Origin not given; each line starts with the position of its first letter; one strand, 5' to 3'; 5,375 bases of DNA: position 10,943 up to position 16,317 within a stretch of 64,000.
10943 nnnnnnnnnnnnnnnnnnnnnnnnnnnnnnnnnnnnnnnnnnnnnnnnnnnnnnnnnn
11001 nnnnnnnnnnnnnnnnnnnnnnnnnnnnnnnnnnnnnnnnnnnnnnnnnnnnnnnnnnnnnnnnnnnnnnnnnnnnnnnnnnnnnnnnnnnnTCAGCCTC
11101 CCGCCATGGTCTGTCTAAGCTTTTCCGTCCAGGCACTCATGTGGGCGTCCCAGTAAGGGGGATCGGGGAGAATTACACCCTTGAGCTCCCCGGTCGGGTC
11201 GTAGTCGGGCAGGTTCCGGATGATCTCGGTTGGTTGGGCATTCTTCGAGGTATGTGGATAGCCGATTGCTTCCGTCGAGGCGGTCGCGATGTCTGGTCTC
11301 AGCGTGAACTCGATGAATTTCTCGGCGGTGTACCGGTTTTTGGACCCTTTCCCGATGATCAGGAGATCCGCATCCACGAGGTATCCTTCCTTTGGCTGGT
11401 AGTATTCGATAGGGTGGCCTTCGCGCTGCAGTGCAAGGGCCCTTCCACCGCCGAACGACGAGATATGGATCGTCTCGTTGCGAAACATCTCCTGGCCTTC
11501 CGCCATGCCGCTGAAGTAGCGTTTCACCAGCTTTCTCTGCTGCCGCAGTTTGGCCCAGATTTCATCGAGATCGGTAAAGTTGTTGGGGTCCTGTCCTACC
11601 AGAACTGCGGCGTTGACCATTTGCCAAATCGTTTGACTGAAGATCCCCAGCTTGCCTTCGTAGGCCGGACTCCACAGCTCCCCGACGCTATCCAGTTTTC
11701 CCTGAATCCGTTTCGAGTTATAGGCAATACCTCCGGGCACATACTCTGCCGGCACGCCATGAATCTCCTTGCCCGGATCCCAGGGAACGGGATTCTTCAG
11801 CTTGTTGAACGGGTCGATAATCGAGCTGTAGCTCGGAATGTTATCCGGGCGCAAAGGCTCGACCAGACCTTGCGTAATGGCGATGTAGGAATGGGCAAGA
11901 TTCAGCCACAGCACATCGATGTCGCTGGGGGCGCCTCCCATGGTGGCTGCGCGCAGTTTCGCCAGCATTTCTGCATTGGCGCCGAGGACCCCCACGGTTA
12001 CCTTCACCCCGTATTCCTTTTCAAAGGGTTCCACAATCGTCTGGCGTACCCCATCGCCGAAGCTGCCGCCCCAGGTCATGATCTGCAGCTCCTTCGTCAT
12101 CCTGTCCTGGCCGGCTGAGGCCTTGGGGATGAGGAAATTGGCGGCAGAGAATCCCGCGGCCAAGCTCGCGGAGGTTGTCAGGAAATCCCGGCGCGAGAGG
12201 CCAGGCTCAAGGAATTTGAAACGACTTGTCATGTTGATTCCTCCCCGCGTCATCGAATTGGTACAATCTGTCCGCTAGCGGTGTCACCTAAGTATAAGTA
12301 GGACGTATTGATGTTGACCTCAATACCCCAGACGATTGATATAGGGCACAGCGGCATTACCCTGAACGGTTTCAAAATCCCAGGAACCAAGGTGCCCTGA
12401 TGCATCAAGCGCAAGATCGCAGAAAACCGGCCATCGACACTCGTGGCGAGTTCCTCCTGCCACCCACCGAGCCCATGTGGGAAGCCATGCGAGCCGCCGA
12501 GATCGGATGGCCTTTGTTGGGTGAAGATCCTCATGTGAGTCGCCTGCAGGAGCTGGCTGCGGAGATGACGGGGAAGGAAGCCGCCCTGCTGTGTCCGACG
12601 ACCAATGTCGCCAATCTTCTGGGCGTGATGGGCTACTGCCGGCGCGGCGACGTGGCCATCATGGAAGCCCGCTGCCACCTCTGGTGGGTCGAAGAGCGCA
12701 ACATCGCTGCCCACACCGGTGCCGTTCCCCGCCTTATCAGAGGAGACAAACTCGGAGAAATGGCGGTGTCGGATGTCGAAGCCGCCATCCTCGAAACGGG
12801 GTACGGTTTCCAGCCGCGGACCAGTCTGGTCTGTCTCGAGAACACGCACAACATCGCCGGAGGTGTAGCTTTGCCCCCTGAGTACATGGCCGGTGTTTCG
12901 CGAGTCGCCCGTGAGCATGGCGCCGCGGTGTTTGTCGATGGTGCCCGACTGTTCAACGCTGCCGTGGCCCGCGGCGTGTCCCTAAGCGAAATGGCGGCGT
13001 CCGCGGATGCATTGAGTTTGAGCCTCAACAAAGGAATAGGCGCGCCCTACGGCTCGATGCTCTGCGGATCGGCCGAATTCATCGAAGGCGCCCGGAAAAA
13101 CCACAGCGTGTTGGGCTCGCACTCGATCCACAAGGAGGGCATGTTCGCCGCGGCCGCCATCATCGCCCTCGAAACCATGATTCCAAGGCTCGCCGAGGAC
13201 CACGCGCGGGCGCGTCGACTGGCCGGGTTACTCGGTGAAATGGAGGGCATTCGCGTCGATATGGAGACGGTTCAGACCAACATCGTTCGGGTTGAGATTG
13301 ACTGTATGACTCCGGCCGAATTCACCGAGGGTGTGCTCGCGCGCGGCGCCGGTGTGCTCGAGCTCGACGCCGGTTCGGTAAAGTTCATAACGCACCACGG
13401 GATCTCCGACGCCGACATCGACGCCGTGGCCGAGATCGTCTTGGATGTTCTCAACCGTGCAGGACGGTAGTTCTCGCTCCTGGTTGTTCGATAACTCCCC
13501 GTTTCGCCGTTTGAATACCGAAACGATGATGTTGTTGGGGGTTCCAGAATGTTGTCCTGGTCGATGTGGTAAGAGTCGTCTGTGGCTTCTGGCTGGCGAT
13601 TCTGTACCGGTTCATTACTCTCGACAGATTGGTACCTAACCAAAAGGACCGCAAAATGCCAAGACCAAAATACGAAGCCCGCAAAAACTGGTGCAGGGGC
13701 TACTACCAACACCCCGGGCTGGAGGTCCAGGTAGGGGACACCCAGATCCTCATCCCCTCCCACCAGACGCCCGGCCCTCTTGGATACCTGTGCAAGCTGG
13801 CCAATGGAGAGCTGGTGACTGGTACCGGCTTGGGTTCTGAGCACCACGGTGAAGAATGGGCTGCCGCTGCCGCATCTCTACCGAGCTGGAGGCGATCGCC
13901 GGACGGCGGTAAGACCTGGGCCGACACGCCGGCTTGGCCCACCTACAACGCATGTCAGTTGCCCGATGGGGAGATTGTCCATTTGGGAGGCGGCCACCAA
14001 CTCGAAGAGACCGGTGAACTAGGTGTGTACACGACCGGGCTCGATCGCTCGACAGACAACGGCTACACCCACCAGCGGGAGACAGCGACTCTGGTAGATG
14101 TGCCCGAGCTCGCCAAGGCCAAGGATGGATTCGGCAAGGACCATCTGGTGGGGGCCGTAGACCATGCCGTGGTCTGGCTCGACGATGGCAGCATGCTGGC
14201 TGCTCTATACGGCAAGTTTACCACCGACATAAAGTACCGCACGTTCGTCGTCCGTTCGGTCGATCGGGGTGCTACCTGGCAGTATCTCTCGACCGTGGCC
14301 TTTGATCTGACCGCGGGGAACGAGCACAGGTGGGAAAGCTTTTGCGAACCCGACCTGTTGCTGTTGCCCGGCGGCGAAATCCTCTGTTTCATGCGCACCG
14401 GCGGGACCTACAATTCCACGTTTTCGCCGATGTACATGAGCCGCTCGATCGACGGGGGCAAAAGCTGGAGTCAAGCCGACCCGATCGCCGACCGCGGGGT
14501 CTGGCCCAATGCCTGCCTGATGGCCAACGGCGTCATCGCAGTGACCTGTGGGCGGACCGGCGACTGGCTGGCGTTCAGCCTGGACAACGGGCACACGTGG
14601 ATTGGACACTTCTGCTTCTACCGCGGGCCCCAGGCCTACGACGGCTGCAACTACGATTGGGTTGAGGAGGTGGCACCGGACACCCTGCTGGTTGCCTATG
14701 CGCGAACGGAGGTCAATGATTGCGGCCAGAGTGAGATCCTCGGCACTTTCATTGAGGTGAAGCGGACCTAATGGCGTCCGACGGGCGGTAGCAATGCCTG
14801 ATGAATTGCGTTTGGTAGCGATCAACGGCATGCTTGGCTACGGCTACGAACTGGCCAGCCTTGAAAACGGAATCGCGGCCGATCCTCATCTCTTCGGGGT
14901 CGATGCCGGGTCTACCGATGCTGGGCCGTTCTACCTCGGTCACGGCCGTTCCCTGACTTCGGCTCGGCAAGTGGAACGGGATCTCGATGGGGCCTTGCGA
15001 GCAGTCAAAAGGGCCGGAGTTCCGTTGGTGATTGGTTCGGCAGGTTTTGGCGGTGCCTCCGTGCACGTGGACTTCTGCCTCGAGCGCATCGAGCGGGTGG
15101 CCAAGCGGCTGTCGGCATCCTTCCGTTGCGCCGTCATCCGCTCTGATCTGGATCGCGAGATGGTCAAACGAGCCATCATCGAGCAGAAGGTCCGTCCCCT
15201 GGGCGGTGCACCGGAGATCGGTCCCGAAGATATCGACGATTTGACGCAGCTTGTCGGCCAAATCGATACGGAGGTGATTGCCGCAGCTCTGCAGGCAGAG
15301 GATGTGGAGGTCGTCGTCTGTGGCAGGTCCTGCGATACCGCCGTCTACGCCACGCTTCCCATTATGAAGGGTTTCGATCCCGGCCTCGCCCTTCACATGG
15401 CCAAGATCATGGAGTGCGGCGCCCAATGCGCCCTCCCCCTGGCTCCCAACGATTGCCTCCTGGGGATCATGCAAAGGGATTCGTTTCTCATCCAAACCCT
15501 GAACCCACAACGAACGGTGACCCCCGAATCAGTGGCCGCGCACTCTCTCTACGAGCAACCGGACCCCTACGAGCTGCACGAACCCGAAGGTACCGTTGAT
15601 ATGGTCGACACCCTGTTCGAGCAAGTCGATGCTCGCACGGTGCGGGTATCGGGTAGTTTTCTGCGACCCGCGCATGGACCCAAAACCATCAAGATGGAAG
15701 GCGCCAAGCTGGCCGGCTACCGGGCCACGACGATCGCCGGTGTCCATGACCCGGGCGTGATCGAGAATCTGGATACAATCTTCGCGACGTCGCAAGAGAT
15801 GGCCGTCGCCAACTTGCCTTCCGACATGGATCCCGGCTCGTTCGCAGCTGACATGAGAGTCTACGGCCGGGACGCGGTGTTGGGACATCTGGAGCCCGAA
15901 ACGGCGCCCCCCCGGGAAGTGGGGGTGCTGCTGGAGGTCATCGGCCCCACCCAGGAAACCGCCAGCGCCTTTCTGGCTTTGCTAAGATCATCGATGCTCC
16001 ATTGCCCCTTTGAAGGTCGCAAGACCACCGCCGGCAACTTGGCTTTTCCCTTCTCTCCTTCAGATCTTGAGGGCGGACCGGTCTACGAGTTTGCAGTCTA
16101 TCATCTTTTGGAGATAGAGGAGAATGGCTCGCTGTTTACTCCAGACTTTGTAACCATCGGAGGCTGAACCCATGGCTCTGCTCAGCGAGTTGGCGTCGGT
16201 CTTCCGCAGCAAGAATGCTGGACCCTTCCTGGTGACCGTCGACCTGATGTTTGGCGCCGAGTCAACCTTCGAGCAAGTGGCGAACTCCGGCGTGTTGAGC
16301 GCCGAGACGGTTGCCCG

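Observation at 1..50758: Four paralogues of an unrecognised 580-656-aa polytopic membrane protein, each wired to PhyH oxygenases: candidate new import/oxidation system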

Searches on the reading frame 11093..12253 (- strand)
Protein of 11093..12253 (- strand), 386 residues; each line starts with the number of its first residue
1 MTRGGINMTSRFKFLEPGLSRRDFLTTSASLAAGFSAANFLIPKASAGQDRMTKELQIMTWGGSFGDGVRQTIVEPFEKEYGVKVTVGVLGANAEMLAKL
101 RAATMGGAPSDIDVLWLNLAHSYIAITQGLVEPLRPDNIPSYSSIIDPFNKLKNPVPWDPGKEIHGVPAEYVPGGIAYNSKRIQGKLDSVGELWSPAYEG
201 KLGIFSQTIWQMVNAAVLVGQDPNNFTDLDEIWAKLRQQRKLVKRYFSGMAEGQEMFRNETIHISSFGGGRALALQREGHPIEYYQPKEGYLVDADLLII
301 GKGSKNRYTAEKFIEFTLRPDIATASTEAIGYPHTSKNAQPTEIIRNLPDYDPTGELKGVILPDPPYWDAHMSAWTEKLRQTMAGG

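Call 18: search_protein_families(library=pfam, proteins=[window:11093-12253:-], max_evalue=0.001)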
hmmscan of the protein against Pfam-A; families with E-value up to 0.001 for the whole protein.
window:11093-12253:- (386 aa): 3 families
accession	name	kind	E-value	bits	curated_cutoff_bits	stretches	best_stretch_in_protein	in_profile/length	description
PF13416.11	SBP_bac_8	-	5.2e-29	102.3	27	1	73-349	2-275/279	Bacterial extracellular solute-binding protein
PF13343.11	SBP_bac_6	-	1.1e-14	54.9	24.6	1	126-341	25-226/245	Bacterial extracellular solute-binding protein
PF01547.30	SBP_bac_1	-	2.2e-09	38.2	26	1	70-321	11-304/307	Bacterial extracellular solute-binding protein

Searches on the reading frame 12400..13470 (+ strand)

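Call 18: search_protein_families(library=pfam, proteins=[window:12400-13470:+], max_evalue=0.001)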
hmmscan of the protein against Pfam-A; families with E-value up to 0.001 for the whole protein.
window:12400-13470:+ (356 aa): 2 families
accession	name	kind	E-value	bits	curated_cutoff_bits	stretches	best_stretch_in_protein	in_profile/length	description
PF01212.27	Beta_elim_lyase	-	6.4e-75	252.6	27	1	22-299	10-286/288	Beta-eliminating lyase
PF00155.27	Aminotran_1_2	-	0.00021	21.1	19.7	1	50-274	48-286/361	Aminotransferase class I and II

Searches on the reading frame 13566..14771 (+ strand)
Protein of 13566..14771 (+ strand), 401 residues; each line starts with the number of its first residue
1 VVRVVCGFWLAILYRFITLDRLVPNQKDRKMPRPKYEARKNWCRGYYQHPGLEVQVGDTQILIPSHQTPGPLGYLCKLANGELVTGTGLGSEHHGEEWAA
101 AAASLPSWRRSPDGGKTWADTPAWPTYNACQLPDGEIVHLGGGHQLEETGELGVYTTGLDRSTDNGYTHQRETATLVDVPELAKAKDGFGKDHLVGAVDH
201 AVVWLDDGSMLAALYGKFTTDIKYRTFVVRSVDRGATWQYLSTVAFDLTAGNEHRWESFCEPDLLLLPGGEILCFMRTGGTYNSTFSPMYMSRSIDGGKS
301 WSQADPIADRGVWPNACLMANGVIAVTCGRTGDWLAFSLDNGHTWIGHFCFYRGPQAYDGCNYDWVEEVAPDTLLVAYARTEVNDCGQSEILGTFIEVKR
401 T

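Call 19: search_protein_families(library=pfam, proteins=[window:13566-14771:+], max_evalue=0.001)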
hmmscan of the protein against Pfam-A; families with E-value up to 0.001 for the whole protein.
window:13566-14771:+ (401 aa): 2 families
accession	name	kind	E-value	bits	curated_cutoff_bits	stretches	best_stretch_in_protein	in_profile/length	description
PF13088.12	BNR_2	-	1.9e-13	50.9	31.4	1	161-355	86-258/277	BNR repeat-like domain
PF02012.26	BNR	-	7.1e-07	28.7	27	0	294-302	3-11/12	BNR/Asp-box repeat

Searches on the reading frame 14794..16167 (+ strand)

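Call 19: search_protein_families(library=pfam, proteins=[window:14794-16167:+], max_evalue=0.001)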
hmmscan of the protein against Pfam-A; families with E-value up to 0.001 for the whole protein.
window:14794-16167:+ (457 aa): 1 family
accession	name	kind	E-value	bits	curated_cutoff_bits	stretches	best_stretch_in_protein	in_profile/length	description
PF07287.17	AtuA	-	2.3e-16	60.1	22.8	2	239-400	248-398/437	Acyclic terpene utilisation family protein AtuA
